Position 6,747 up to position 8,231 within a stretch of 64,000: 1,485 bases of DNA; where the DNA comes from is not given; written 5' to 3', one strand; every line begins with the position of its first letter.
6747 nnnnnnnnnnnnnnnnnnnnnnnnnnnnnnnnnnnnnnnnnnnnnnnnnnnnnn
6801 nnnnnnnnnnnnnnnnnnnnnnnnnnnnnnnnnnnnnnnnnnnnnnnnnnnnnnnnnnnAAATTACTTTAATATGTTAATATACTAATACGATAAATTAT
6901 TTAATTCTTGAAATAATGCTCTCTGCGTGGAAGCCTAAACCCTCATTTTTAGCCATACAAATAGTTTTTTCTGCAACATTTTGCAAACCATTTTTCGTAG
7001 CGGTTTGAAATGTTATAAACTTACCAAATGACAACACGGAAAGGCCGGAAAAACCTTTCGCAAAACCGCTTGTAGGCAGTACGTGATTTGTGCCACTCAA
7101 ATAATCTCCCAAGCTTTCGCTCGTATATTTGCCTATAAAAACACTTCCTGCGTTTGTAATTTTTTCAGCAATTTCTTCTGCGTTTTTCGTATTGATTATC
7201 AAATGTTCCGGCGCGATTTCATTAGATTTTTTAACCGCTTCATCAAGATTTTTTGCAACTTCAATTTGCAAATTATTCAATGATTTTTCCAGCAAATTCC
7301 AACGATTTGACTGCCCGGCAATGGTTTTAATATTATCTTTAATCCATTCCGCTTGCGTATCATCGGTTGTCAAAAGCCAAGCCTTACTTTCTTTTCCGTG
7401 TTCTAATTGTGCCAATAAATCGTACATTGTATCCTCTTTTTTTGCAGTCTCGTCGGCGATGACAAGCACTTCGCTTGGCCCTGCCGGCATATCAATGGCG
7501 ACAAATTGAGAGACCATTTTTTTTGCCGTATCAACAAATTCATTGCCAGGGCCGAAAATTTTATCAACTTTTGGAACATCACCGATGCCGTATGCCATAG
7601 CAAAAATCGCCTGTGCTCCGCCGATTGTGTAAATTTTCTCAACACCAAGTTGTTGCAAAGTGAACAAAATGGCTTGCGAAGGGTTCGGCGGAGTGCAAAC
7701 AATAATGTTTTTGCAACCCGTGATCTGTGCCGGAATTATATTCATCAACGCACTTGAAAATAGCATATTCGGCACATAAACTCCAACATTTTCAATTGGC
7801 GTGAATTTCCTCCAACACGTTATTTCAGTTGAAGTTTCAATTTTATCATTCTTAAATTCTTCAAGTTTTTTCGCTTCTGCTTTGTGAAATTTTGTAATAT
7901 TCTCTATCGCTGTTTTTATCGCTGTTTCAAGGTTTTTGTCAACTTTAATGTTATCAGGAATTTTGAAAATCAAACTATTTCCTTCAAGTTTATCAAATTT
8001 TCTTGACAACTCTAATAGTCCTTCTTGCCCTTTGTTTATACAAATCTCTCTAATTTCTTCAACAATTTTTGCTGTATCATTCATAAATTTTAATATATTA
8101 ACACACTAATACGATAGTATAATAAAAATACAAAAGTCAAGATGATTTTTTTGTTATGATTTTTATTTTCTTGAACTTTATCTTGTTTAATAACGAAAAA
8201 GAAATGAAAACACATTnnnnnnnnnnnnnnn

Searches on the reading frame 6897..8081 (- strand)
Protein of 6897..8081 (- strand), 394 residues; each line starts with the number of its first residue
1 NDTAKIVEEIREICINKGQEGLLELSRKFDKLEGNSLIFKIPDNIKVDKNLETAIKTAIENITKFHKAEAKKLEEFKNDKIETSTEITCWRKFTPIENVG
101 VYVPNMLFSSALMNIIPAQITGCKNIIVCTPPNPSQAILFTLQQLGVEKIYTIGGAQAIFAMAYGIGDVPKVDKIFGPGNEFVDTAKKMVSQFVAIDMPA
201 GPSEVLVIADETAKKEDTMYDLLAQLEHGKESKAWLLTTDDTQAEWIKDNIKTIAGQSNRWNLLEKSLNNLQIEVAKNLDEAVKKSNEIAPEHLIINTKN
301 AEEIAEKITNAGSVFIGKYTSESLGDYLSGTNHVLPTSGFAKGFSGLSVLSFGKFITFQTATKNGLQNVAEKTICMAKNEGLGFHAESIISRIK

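Call 62: list_cluster_members(proteins=[window:6897-8081:-, window:9426-10442:+, window:21921-24500:+, window:25656-27035:+, window:30727-32142:+, window:40671-42641:-, window:42729-44540:-, window:49048-50748:+, window:53504-55174:-, window:15500-16720:+])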
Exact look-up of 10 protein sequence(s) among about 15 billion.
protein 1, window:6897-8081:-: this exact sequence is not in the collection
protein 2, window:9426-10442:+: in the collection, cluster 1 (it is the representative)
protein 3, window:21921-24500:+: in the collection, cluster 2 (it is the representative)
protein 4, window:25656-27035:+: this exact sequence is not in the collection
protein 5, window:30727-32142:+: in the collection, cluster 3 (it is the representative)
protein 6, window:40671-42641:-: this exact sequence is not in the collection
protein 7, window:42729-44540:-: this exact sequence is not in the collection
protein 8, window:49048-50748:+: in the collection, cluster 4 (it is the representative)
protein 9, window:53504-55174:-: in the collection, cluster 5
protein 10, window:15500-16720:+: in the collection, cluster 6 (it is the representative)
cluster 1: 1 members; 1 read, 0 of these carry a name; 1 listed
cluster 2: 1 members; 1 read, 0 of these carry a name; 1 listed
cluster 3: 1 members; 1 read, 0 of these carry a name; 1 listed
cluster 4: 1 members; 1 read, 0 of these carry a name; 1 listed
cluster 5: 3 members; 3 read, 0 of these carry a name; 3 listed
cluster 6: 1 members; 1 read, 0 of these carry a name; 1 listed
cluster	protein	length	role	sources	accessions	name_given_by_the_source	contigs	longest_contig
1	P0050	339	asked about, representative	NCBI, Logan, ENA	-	-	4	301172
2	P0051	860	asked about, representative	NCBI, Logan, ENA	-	-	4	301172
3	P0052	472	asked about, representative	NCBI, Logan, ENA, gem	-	-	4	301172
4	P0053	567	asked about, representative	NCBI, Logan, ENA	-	-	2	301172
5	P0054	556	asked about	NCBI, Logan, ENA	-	-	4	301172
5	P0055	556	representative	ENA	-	-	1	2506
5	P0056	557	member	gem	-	-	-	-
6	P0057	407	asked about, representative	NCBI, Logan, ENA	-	-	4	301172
